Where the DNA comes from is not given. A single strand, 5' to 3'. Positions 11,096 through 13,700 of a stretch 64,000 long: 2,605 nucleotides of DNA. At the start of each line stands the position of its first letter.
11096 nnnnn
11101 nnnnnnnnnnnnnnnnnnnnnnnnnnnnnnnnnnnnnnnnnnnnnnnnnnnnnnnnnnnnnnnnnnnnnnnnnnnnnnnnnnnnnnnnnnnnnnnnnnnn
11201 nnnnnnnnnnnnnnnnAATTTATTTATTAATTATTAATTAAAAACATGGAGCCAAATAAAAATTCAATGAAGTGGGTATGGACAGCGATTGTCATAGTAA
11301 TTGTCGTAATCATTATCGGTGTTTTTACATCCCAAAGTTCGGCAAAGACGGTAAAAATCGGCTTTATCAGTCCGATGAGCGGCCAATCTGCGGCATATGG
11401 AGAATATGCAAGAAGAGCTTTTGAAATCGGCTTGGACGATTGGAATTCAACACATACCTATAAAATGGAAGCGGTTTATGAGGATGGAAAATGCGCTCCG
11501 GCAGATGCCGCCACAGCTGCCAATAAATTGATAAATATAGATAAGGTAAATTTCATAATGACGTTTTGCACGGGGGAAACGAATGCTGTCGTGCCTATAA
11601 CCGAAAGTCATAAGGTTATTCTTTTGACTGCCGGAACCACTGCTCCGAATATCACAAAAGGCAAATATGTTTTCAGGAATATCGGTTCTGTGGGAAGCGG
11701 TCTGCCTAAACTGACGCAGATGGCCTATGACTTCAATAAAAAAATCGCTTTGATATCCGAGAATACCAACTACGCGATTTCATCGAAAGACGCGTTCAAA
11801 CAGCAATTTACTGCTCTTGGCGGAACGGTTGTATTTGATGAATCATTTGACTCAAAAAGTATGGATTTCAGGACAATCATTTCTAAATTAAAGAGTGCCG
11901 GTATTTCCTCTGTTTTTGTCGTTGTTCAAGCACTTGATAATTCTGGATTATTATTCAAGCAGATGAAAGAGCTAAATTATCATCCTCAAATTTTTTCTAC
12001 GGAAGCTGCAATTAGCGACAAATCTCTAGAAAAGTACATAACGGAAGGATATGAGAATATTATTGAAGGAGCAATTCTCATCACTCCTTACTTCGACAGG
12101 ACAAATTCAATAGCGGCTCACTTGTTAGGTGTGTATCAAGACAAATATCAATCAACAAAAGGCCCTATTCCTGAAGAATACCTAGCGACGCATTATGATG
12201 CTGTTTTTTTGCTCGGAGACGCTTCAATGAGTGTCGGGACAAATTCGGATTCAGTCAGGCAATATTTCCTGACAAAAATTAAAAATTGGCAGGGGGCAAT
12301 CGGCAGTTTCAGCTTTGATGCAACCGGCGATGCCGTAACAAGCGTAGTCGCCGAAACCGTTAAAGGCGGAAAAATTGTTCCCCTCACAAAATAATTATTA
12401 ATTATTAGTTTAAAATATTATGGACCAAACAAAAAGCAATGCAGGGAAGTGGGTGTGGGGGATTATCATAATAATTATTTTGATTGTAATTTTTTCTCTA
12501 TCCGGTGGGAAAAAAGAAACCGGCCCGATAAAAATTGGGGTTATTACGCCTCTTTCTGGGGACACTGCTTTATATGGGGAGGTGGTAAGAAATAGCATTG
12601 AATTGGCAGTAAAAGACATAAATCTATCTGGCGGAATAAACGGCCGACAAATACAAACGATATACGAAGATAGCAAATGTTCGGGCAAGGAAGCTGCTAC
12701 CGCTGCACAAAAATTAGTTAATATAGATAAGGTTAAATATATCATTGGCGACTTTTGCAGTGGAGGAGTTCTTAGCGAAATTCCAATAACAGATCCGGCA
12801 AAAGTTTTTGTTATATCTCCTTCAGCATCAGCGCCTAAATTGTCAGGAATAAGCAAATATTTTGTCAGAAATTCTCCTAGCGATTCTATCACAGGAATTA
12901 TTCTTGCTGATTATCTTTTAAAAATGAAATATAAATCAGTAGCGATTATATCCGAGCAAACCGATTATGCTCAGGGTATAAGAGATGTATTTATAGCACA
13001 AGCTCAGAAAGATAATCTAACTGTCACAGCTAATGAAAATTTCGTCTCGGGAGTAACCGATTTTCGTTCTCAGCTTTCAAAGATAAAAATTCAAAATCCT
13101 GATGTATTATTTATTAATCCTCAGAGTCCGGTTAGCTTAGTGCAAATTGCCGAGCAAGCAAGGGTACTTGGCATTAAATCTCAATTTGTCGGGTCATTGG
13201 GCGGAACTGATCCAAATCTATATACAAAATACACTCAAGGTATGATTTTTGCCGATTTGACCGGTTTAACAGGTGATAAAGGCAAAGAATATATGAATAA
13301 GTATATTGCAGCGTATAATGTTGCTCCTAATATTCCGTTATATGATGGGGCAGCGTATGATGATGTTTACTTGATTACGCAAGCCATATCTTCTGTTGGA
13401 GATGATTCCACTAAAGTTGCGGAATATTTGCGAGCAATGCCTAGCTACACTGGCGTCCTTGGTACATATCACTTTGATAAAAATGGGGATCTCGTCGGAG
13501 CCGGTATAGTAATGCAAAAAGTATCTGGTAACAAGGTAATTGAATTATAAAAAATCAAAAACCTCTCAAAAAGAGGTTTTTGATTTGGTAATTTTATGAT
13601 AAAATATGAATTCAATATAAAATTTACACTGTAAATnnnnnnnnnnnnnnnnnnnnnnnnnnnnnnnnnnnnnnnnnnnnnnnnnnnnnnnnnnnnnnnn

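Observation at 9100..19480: A Liv-type ABC importer has six paralogous anchored solute-binding proteins interleaved with its permease and ATPase genes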

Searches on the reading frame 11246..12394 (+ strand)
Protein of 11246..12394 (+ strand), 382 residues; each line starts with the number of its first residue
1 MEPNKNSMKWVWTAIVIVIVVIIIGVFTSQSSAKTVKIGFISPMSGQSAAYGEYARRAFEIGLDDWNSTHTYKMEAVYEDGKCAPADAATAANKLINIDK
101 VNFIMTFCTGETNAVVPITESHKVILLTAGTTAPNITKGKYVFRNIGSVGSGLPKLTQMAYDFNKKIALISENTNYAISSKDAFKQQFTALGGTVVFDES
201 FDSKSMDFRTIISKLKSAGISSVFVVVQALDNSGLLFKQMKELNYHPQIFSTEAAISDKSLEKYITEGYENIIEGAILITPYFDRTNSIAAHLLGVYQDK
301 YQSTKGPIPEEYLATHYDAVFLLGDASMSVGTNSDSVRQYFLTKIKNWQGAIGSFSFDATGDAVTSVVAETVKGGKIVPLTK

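Call 3: search_protein_families(library=pfam, proteins=[window:11246-12394:+])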
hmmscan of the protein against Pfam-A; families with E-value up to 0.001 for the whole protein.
window:11246-12394:+ (382 aa): 3 families
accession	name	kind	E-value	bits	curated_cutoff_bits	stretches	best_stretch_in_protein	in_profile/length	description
PF13458.12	Peripla_BP_6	-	1.1e-38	134.2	31.7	1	35-373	1-339/343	Periplasmic binding protein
PF01094.35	ANF_receptor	-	2.7e-20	73.2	25.4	1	57-364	4-341/353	Receptor family ligand binding region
PF13433.12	Peripla_BP_5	-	9.9e-14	51.6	27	1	36-350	1-316/363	Periplasmic binding protein domain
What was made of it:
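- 11246..12394 (+): SBP2. Pocket residues are Y18, F77, T79, T102, Y150, Q202 and E226. The Cys pair is kept. Peripla_BP_6, E 1.1e-38 (call 3).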

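Call 4: search_protein_families(library=ncbifam, proteins=[window:11246-12394:+])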
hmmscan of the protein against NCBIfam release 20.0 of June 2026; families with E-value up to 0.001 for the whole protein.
window:11246-12394:+ (382 aa): 2 families
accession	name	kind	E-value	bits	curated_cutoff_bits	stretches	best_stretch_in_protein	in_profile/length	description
NF011933.0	PRK15404.1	subfamily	1.9e-30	106.2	477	1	19-362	10-349/370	high-affinity branched-chain amino acid ABC transporter substrate-binding protein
TIGR03407.1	urea_ABC_UrtA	exception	5.2e-10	38.8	492.75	1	36-347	1-316/361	urea ABC transporter substrate-binding protein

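Call 72: search_solved_structures(query=window:11246-12394:+, max_evalue=1e-12)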
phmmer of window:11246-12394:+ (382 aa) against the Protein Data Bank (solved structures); distinct sequences matched with E-value up to 1e-12: 7.
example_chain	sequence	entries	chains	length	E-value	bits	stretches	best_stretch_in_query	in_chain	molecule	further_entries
3td9_A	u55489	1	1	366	6.3e-25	91.5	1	33-377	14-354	Branched chain amino acid ABC transporter, periplasmic amino acid-binding protein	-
4gnr_A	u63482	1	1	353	9.5e-20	74.5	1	33-377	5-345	ABC transporter substrate-binding protein-branched chain amino acid transport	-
4n0q_A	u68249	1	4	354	3.4e-16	62.8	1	36-364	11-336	Leu/Ile/Val-binding protein homolog 3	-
4evs_A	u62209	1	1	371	3.2e-15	59.6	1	31-228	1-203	PUTATIVE ABC TRANSPORTER SUBUNIT, SUBSTRATE-BINDING COMPONENT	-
4f06_A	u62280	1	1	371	1.2e-13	54.4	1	31-228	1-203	Extracellular ligand-binding receptor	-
4ey3_A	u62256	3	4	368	1.9e-13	53.8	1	33-367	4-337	Twin-arginine translocation pathway signal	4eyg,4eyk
2lbp_A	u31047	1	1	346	5.7e-13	52.2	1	36-269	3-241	LEUCINE-BINDING PROTEIN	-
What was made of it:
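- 11246..12394 (+): Best PDB match 3td9 (call 72).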

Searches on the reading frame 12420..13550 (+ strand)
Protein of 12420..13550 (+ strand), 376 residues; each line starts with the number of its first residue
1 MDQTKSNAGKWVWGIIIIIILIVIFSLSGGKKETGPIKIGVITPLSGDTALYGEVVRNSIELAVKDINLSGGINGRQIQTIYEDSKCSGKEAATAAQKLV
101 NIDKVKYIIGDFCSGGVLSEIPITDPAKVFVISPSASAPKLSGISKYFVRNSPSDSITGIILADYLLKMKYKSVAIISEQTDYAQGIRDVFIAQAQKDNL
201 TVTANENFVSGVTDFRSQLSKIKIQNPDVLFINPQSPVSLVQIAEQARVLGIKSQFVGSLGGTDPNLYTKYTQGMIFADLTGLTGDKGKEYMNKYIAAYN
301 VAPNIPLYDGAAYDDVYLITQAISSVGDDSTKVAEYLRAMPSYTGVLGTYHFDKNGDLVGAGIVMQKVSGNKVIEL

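Call 3: search_protein_families(library=pfam, proteins=[window:12420-13550:+])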
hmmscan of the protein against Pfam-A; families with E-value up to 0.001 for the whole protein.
window:12420-13550:+ (376 aa): 3 families
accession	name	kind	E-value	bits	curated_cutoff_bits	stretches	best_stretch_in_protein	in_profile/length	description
PF13458.12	Peripla_BP_6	-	8.6e-54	183.9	31.7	1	36-366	1-337/343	Periplasmic binding protein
PF01094.35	ANF_receptor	-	6.3e-28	98.3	25.4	1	57-359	3-341/353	Receptor family ligand binding region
PF13433.12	Peripla_BP_5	-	2.7e-17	63.3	27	1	37-333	1-302/363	Periplasmic binding protein domain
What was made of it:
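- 12420..13550 (+): SBP3. It has the best overall match to E. coli LivJ, but Y202 is Q and E226 is L. The Cys pair is kept. Peripla_BP_6, E 8.6e-54 (call 3).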

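Call 4: search_protein_families(library=ncbifam, proteins=[window:12420-13550:+])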
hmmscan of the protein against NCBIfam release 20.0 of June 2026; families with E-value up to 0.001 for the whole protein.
window:12420-13550:+ (376 aa): 3 families
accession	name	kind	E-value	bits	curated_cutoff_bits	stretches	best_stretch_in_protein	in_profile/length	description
NF011933.0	PRK15404.1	subfamily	4.9e-45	154.2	477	1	23-360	14-352/370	high-affinity branched-chain amino acid ABC transporter substrate-binding protein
TIGR03407.1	urea_ABC_UrtA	exception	4.3e-18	65.3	492.75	1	37-334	1-306/361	urea ABC transporter substrate-binding protein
TIGR03669.1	urea_ABC_arch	equivalog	5.2e-12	45.4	494.8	1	37-230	1-192/375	urea ABC transporter substrate-binding protein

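Call 73: search_solved_structures(query=window:12420-13550:+, max_evalue=1e-16)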
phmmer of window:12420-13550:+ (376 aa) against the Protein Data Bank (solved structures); distinct sequences matched with E-value up to 1e-16: 15.
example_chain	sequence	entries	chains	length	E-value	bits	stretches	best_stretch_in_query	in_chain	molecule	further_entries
1z15_A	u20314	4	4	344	4.6e-35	124.8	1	37-361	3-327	Leu/Ile/Val-binding protein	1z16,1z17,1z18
2liv_A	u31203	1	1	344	1.5e-34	123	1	37-361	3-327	LEUCINE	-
8z0g_A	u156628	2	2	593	9.5e-34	120.5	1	34-361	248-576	Leu/Ile/Val-binding protein,Leu/Ile/Val-binding protein,mNeonGreen | NeIle,Leu/Ile/Val-binding protein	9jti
4gnr_A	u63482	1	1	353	1.5e-32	116.5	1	33-368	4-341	ABC transporter substrate-binding protein-branched chain amino acid transport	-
2lbp_A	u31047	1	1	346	2.1e-32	116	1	37-361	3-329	LEUCINE-BINDING PROTEIN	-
1usg_A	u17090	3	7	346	1.4e-31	113.4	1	37-361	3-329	LEUCINE-SPECIFIC BINDING PROTEIN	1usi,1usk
4n0q_A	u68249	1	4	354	4e-27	98.7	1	36-373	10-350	Leu/Ile/Val-binding protein homolog 3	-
3td9_A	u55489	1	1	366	3.9e-26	95.4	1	37-364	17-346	Branched chain amino acid ABC transporter, periplasmic amino acid-binding protein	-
3ip5_A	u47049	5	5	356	8.4e-24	87.7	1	39-366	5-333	ABC transporter, substrate binding protein (Amino acid)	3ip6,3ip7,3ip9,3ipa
3ipc_A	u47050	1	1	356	1.1e-22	84.1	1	39-366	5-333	ABC transporter, substrate binding protein (Amino acid)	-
4mlc_A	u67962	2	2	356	2.8e-20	76.1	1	39-370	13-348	Extracellular ligand-binding receptor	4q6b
4obb_A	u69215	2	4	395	9.6e-20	74.4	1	35-333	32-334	Amino acid/amide ABC transporter substrate-binding protein, HAAT family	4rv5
4nqr_A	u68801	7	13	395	1.4e-19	73.9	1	35-333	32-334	Amino acid/amide ABC transporter substrate-binding protein, HAAT family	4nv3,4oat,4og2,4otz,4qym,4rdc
8q52_A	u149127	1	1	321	3.6e-19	72.5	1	36-230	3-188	Leucine-specific-binding protein,Chemotaxis protein CheY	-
3hut_A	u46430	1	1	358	1.5e-17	67.2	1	39-354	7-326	putative branched-chain amino acid ABC transporter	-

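Call 76: search_solved_structures(query=window:12420-13550:+, max_evalue=1e-34, show_alignments=1)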
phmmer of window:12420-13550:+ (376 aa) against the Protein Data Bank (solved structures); distinct sequences matched with E-value up to 1e-34: 1.
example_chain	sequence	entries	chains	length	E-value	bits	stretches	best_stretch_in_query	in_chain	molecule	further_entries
1z15_A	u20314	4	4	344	4.6e-35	124.8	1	37-361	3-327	Leu/Ile/Val-binding protein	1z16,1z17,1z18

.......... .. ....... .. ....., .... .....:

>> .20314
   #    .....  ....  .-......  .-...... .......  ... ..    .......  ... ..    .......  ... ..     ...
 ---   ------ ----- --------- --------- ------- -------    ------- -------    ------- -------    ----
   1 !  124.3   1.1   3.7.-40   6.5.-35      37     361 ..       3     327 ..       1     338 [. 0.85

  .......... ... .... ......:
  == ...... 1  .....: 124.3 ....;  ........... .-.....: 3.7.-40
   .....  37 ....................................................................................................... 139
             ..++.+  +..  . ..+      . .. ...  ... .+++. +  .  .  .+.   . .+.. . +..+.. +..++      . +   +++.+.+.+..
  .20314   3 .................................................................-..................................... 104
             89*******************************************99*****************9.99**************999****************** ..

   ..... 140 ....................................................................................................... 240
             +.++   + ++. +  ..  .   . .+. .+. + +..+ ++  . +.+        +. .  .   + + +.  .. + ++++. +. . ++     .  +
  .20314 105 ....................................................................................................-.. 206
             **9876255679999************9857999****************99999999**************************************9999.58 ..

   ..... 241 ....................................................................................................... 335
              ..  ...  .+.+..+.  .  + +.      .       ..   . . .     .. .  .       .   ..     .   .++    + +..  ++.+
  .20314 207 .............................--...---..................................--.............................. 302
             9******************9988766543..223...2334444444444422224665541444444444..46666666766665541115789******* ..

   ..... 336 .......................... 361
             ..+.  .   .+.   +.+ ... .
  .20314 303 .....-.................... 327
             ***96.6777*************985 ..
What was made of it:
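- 12420..13550 (+): 1z15 at E 4.6e-35 with a residue-level alignment (calls 73, 76).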
